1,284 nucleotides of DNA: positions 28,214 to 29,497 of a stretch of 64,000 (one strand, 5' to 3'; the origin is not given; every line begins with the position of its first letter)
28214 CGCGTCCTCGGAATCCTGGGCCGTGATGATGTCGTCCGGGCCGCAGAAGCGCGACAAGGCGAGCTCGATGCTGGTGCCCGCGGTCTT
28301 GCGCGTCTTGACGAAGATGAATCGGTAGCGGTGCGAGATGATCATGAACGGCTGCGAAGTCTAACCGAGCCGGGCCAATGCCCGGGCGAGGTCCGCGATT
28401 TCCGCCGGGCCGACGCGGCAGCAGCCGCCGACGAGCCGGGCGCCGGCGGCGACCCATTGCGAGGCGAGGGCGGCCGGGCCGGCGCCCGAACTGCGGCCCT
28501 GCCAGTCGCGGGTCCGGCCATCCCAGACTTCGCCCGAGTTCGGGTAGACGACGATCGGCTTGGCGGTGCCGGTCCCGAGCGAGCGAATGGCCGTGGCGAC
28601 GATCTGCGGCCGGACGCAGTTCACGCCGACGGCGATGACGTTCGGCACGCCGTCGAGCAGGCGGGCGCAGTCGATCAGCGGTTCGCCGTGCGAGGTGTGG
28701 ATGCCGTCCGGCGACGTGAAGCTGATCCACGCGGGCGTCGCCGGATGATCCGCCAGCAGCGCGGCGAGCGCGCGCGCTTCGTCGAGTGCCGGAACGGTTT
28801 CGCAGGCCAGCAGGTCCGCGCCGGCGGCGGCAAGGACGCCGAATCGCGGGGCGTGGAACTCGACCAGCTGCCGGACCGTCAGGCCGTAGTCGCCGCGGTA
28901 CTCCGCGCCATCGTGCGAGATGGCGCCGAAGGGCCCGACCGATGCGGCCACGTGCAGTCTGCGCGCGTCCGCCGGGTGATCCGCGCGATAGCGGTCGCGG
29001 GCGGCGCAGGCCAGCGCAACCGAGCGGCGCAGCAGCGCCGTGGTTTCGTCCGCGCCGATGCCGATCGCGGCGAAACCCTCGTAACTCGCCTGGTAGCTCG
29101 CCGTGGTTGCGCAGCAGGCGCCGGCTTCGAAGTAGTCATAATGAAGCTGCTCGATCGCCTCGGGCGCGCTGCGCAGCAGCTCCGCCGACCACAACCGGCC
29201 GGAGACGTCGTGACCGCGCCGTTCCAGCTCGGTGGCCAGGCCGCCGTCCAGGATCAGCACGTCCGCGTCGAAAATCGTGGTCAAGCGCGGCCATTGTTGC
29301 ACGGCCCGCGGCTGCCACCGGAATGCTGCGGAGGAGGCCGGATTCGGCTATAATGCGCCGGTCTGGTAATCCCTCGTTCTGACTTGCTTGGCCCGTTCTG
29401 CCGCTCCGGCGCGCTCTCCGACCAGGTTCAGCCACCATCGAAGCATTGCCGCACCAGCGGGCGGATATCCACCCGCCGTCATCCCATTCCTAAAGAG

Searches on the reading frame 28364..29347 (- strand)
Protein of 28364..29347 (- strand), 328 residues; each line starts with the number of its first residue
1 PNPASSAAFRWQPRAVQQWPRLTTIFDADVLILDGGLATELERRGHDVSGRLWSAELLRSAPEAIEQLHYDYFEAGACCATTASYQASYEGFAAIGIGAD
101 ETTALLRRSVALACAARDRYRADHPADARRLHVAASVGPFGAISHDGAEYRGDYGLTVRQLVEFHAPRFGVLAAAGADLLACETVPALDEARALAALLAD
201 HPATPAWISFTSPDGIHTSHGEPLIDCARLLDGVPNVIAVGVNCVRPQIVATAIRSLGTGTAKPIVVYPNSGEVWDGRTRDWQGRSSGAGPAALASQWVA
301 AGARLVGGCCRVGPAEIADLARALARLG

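Call 27: search_protein_families(library=pfam, proteins=[window:28364-29347:-], max_evalue=0.0001)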
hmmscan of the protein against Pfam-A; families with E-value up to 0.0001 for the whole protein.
window:28364-29347:- (328 aa): 1 family
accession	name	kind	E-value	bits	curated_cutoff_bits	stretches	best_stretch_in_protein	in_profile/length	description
PF02574.22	S-methyl_trans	-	3.4e-75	254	22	1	31-324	1-283/283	Homocysteine S-methyltransferase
